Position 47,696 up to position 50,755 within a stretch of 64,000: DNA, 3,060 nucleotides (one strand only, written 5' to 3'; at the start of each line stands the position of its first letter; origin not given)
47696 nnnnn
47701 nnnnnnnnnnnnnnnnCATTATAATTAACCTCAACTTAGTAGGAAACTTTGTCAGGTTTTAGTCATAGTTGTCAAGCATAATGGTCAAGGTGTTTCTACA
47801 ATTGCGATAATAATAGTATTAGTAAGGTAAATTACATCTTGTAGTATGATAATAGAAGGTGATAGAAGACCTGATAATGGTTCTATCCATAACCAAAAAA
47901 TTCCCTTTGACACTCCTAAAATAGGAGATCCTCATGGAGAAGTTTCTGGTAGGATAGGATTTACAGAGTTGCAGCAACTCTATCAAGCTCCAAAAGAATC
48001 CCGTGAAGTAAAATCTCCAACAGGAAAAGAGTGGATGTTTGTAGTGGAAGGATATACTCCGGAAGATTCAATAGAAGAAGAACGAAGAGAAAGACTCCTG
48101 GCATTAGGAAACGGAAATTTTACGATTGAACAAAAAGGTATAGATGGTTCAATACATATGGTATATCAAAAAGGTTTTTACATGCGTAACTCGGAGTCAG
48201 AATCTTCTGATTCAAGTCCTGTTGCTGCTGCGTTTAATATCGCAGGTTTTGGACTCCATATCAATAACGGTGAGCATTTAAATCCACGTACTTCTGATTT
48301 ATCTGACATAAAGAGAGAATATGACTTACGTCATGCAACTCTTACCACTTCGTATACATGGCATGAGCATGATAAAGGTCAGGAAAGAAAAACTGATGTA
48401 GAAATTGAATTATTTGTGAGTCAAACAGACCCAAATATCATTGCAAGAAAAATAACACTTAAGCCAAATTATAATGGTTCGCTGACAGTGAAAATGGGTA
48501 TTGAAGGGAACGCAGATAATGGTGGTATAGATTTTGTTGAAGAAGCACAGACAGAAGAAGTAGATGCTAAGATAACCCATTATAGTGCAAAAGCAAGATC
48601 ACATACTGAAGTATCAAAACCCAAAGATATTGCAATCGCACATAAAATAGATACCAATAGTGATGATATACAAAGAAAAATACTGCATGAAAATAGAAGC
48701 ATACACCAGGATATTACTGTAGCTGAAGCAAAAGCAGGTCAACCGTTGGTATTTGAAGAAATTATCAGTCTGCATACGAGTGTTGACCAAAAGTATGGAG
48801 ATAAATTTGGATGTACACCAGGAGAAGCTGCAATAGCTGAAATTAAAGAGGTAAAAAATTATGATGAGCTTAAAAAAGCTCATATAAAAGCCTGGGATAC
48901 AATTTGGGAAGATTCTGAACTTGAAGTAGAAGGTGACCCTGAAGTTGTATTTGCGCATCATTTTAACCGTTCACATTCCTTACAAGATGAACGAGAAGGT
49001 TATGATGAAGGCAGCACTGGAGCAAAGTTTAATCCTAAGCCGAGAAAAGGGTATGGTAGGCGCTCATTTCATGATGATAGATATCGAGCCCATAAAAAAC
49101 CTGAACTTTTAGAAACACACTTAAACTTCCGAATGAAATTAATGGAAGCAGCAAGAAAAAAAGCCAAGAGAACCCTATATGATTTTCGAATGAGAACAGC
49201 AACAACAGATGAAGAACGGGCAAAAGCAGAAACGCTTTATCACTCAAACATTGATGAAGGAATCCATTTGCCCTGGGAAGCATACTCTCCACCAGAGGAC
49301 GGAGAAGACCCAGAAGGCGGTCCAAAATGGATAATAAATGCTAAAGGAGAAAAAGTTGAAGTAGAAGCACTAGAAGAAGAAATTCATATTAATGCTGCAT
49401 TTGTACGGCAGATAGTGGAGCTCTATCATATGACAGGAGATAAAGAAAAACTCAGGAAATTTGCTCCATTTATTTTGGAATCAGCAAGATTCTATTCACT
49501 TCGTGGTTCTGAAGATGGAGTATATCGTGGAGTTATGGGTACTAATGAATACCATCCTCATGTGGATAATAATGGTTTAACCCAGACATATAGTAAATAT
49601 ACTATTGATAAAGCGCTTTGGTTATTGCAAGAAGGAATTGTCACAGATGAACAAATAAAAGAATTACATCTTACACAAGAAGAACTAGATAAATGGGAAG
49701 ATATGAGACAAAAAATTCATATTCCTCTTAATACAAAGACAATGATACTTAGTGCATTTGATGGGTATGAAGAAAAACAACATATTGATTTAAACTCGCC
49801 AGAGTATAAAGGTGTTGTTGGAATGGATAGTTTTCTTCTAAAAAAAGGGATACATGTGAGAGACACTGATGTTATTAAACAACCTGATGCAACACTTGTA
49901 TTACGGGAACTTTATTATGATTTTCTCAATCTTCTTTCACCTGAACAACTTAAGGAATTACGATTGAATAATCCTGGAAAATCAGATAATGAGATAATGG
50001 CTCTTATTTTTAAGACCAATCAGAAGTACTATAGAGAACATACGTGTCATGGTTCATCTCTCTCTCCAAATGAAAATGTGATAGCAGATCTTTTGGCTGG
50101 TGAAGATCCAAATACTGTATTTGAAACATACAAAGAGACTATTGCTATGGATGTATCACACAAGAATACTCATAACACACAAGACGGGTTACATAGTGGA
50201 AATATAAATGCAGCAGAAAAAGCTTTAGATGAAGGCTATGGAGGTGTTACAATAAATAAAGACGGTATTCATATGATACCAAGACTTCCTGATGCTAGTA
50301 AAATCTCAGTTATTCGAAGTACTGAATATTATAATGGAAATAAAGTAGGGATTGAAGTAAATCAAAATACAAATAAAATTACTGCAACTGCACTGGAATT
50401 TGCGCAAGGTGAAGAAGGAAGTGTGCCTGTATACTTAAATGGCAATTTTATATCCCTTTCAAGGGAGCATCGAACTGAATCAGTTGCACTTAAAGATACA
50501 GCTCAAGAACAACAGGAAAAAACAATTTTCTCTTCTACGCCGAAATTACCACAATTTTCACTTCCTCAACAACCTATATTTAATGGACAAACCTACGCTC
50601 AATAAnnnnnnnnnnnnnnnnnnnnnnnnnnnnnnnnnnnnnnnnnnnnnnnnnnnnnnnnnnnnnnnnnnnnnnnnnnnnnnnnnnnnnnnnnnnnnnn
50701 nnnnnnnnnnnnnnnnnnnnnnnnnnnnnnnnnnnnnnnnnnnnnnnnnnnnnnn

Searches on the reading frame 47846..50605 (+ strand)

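Call 41: search_protein_families(library=pfam, proteins=[window:47846-50605:+], max_evalue=0.001)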
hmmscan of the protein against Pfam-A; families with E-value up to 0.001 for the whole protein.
window:47846-50605:+ (919 aa): 2 families
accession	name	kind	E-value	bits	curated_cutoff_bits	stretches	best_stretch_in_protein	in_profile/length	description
PF03632.21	Glyco_hydro_65m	-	3.6e-41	141.8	27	1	432-788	45-367/371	Glycosyl hydrolase family 65 central catalytic domain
PF03636.21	Glyco_hydro_65N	-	2.1e-27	96.8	26.6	1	77-312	9-232/233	Glycosyl hydrolase family 65, N-terminal domain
